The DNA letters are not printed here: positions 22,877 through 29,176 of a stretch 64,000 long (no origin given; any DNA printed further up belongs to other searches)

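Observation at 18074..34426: Single 16.35-kb gene for a 5,450-aa secreted mosaic protein with four beta-helix modules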

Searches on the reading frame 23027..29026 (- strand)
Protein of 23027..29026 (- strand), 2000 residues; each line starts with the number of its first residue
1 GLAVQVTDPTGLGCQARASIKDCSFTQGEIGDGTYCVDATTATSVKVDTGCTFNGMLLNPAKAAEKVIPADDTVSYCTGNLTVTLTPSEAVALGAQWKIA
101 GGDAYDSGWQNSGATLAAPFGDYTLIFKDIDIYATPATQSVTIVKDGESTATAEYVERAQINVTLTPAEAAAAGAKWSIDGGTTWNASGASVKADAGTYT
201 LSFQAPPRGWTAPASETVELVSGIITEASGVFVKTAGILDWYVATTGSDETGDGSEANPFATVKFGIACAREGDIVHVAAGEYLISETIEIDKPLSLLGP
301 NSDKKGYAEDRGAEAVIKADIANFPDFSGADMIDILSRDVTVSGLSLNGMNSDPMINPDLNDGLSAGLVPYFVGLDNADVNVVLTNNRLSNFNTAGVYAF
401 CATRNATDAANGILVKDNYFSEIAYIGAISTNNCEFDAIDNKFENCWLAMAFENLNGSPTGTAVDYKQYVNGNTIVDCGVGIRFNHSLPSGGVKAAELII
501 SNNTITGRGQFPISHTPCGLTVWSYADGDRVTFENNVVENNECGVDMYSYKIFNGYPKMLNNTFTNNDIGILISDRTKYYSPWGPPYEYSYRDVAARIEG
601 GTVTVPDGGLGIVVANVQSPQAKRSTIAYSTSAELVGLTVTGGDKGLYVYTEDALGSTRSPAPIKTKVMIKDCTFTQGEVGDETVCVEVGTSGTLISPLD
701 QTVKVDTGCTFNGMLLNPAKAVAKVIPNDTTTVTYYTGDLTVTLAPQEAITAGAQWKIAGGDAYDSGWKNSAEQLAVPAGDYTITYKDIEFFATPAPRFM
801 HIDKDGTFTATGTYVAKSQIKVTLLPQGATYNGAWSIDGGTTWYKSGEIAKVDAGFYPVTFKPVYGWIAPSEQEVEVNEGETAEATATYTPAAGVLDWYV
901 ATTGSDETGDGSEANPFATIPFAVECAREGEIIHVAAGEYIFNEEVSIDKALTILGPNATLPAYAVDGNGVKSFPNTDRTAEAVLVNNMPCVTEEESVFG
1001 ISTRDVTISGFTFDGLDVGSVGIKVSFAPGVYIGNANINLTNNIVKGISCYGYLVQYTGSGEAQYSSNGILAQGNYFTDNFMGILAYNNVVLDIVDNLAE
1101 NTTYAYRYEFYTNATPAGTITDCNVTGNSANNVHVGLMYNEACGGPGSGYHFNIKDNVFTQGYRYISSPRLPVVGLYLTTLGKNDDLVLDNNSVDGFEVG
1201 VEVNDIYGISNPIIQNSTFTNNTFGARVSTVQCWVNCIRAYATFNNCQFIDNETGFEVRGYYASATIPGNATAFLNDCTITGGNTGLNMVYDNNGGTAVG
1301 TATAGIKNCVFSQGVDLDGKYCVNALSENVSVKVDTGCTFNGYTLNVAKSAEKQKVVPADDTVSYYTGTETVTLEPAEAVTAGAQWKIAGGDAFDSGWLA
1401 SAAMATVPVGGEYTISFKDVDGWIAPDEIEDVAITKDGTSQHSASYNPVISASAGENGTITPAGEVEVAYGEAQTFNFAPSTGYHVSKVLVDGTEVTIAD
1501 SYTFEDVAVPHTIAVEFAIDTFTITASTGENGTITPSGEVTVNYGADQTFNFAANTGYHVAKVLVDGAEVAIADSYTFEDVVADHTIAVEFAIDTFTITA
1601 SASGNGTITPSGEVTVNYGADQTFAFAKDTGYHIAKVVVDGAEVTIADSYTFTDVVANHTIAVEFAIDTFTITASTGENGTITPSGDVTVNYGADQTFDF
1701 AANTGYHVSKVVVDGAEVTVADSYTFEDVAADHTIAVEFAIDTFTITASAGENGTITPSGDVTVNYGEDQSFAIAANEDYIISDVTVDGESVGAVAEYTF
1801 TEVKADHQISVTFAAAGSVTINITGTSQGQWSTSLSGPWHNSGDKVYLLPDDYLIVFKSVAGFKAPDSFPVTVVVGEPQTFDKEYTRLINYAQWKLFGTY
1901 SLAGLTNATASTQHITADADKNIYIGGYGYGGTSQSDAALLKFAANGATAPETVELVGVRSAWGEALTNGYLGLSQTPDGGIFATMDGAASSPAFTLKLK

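Call 5: search_protein_families(library=pfam, proteins=[window:23027-29026:-], max_evalue=0.01)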
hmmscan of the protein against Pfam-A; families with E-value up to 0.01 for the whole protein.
window:23027-29026:- (2000 aa): 1 family
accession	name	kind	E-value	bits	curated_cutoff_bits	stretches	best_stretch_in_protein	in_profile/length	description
PF07602.17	DUF1565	-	6.1e-08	32.7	20.3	2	903-1108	2-200/257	Protein of unknown function (DUF1565)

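Call 47: search_protein_families(library=ncbifam, proteins=[window:23027-29026:-], max_evalue=0.01)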
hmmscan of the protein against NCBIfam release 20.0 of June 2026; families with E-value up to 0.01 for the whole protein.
window:23027-29026:- (2000 aa): 2 families
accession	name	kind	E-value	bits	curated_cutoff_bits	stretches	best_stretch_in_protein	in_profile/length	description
NF047854.1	LIC10774_subfam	equivalog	4.7e-12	45.5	380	2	897-1088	60-251/358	LIC10774/LIC10365 family surface protein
TIGR01848.1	PHA_reg_PhaR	equivalog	0.0095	16.3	109.45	0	1707-1731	24-48/107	polyhydroxyalkanoate synthesis repressor PhaR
